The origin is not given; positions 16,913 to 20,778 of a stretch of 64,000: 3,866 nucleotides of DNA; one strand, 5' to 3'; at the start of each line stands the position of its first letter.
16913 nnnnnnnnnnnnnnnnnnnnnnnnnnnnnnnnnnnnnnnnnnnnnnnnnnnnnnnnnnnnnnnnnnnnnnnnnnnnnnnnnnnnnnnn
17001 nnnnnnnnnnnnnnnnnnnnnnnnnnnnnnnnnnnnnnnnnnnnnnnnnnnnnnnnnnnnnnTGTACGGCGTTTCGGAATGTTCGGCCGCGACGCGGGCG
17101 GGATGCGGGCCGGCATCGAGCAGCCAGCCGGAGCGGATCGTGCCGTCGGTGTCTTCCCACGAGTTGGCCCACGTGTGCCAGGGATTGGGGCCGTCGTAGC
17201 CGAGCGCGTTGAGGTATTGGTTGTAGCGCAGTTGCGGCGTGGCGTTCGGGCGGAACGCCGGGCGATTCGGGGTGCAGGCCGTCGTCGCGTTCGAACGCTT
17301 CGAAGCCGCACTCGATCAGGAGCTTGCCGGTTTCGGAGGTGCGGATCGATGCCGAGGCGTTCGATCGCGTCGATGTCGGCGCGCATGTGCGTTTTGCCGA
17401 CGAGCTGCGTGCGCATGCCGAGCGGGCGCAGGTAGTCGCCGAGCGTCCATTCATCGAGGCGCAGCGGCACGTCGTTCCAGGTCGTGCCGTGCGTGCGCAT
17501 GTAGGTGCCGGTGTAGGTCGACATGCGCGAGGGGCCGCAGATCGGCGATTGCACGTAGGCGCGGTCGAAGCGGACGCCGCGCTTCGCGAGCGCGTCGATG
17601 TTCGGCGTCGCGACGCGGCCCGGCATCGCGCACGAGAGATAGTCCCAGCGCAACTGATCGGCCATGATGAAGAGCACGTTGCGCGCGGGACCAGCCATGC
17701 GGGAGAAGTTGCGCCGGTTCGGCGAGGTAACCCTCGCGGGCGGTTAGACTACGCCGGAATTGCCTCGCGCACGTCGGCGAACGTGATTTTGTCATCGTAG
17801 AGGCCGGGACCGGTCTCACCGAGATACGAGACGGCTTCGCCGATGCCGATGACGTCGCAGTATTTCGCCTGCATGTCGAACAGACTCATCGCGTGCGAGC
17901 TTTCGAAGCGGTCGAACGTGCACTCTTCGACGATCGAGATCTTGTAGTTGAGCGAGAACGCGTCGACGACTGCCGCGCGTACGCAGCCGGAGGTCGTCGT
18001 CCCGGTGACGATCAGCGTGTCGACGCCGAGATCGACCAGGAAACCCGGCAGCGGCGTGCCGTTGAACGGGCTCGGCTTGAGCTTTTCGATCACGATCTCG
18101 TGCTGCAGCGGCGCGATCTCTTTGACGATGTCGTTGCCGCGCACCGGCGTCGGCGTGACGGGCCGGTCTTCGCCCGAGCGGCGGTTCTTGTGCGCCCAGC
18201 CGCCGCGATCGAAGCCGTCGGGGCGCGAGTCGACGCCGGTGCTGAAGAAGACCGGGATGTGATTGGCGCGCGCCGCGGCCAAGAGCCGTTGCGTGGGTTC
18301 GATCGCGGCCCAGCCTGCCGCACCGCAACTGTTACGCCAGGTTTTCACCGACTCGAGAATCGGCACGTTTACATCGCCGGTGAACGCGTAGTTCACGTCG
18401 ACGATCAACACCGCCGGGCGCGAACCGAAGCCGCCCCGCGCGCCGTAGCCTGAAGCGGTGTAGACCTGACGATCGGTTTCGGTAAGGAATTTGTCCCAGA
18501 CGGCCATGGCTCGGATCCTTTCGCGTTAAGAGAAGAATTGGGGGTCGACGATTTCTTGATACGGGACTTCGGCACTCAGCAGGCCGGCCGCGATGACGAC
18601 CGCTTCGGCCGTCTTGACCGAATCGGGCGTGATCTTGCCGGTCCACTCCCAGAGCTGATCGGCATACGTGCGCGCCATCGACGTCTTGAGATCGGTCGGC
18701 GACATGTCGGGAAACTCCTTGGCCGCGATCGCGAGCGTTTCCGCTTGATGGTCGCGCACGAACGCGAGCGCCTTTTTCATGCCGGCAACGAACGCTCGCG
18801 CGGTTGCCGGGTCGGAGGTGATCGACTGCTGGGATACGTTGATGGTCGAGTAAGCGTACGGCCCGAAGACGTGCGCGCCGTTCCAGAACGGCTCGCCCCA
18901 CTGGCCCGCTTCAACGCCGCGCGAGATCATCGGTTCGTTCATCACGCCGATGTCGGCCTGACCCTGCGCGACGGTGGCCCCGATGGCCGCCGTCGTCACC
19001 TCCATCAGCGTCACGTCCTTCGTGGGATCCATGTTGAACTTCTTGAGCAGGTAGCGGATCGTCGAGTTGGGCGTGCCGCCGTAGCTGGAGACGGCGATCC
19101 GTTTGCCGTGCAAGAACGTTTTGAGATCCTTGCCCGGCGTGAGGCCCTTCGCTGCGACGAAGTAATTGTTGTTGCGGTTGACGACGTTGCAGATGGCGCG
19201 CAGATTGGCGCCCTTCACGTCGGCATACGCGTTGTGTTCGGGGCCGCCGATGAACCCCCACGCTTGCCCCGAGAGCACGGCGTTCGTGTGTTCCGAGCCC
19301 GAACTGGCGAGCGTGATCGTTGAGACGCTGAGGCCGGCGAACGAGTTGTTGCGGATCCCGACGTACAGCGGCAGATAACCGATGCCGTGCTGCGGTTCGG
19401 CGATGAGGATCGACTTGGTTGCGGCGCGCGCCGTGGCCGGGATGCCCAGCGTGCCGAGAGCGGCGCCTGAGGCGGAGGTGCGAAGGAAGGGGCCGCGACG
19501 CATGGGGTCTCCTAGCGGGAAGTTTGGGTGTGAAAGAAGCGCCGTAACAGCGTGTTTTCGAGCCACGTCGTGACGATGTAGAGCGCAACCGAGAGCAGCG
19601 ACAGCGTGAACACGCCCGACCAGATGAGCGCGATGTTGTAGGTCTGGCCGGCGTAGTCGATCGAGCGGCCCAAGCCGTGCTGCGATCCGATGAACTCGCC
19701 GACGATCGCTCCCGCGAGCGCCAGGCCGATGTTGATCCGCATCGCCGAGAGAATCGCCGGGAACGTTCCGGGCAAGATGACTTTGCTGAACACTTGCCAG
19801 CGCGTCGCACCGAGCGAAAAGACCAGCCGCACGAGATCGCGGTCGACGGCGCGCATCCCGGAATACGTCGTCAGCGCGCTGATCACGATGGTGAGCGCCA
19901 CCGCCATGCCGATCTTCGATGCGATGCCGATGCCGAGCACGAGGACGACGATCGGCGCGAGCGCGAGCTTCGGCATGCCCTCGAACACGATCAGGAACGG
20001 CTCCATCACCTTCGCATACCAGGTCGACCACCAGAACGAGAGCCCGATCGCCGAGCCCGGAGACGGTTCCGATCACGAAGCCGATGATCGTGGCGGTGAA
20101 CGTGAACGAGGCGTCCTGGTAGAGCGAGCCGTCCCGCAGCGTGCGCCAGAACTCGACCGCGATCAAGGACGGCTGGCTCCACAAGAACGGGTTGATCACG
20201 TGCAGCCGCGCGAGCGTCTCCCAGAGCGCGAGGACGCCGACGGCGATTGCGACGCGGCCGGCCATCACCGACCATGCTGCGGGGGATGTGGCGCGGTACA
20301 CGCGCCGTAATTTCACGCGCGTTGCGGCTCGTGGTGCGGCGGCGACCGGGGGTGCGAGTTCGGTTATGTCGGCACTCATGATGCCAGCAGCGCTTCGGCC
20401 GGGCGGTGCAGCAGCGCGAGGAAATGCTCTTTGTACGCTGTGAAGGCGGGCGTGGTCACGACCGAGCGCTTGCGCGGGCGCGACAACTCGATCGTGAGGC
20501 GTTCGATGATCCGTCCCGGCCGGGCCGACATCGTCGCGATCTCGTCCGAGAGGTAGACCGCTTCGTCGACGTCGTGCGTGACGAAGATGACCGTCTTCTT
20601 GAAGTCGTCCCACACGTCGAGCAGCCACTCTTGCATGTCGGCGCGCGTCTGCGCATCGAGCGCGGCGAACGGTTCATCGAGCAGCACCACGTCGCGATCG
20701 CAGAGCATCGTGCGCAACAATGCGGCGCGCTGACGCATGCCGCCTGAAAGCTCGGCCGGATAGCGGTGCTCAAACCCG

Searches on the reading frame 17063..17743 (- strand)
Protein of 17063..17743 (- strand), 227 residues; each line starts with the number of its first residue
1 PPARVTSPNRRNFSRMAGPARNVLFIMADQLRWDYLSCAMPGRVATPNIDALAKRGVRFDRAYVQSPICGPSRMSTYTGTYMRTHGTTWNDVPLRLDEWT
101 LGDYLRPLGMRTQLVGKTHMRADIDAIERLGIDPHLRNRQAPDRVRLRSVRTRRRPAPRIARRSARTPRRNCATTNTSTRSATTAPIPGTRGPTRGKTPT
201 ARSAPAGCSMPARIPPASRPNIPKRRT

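Call 62: search_protein_families(library=pfam, max_evalue=0.001, proteins=[window:17063-17743:-])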
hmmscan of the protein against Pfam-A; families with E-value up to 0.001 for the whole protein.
window:17063-17743:- (227 aa): 2 families
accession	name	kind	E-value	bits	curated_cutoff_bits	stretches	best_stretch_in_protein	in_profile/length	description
PF00884.28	Sulfatase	-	4.9e-18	65.9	25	1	21-120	1-102/301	Sulfatase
PF01663.27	Phosphodiest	-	1.2e-07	32.1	23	1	23-92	1-67/342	Type I phosphodiesterase / nucleotide pyrophosphatase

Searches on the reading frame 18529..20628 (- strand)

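Call 62: search_protein_families(library=pfam, max_evalue=0.001, proteins=[window:18529-20628:-])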
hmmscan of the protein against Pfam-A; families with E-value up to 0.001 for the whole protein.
window:18529-20628:- (700 aa): 2 families
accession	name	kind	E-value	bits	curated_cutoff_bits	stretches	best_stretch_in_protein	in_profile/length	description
PF09084.16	NMT1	-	4.2e-13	50.1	20.5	1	431-630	19-215/216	NMT1/THI5 like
PF13379.11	NMT1_2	-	4.2e-09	37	24.7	1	507-635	122-247/252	NMT1-like family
